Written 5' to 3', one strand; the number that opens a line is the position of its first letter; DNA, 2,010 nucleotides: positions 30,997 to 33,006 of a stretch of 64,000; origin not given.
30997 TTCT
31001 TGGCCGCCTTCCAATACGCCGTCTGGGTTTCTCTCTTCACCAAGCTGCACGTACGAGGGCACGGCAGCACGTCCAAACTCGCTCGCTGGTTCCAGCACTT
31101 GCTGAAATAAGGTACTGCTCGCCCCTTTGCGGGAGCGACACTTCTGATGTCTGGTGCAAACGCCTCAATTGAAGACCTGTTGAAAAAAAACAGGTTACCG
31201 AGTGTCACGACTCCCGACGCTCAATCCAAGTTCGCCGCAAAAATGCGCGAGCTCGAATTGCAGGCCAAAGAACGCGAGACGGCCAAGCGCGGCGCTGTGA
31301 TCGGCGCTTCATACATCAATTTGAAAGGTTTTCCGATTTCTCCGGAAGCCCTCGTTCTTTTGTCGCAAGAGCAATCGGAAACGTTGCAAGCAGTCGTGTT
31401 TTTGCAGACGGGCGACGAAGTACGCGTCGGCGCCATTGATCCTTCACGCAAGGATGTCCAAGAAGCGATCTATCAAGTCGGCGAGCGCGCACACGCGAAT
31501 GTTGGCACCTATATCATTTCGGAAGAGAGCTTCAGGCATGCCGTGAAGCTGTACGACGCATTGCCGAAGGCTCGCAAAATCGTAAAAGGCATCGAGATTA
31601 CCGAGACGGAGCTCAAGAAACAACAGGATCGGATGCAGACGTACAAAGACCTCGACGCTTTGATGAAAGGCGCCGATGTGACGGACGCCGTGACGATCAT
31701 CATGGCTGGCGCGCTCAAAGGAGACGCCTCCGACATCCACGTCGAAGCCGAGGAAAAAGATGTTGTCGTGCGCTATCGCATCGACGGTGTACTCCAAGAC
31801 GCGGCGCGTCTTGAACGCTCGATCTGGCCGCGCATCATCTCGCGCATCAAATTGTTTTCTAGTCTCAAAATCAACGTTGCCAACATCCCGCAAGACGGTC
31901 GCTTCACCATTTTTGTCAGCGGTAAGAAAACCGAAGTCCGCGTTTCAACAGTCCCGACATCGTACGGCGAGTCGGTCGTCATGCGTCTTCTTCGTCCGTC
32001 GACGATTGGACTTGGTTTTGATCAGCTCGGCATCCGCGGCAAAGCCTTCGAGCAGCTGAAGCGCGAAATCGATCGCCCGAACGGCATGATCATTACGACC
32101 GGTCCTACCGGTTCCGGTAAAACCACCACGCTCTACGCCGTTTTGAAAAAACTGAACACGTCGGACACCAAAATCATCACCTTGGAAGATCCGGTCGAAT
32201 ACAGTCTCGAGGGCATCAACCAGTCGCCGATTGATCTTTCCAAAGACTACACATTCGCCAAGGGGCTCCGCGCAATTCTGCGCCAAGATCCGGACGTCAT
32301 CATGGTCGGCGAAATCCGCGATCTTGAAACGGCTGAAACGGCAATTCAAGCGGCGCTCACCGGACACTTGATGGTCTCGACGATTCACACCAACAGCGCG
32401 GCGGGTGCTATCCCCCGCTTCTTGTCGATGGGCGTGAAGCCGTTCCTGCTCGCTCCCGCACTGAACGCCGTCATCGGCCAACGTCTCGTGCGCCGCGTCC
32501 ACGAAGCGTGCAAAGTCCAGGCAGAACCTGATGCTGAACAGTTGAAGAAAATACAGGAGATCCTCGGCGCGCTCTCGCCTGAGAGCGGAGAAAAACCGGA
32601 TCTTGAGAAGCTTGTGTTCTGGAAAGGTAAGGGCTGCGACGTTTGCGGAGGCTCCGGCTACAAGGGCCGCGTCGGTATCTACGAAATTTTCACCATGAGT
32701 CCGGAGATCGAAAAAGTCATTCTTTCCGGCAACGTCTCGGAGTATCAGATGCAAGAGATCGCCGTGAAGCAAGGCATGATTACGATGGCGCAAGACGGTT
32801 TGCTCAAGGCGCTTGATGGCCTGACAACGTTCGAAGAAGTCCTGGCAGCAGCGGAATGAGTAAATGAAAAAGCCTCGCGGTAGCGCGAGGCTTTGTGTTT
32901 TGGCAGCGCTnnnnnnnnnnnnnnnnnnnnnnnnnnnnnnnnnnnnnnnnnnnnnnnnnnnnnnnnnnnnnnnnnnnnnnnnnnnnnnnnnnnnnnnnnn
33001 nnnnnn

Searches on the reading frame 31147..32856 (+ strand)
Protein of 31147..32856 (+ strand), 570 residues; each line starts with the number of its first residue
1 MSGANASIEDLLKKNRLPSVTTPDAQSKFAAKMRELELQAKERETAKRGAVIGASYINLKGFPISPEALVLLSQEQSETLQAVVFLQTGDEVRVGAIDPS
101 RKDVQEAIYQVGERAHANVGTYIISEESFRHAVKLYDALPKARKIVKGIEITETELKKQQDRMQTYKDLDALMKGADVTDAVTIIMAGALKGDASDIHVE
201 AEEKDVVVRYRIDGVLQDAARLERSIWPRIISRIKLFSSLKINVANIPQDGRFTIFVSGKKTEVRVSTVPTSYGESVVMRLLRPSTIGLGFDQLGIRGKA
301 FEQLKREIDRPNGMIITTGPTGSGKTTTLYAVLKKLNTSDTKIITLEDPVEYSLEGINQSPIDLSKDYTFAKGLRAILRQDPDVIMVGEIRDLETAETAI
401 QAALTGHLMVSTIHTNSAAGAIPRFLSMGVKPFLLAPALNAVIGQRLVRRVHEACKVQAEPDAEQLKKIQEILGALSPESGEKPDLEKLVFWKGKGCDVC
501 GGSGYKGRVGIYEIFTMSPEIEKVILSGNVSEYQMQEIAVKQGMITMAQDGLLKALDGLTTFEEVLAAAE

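Call 61: search_protein_families(library=pfam, proteins=[window:31147-32856:+], max_evalue=0.001)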
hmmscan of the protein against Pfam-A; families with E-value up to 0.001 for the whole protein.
window:31147-32856:+ (570 aa): 5 families
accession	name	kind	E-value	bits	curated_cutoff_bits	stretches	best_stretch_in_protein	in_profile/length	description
PF00437.27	T2SSE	-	2.8e-121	405.1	24.9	1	178-566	8-369/370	Type II/IV secretion system protein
PF13173.12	AAA_14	-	4e-05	24.1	27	1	313-421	3-102/129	AAA domain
PF05157.20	MshEN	-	5.9e-05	23.4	23.1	1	53-134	2-81/90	MshEN domain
PF25199.1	nSTAND_NTPase5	-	0.00027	21.2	34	1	299-353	27-83/145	Novel STAND NTPase 5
PF13401.12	AAA_22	-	0.00067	20.4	27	0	311-355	4-48/130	AAA domain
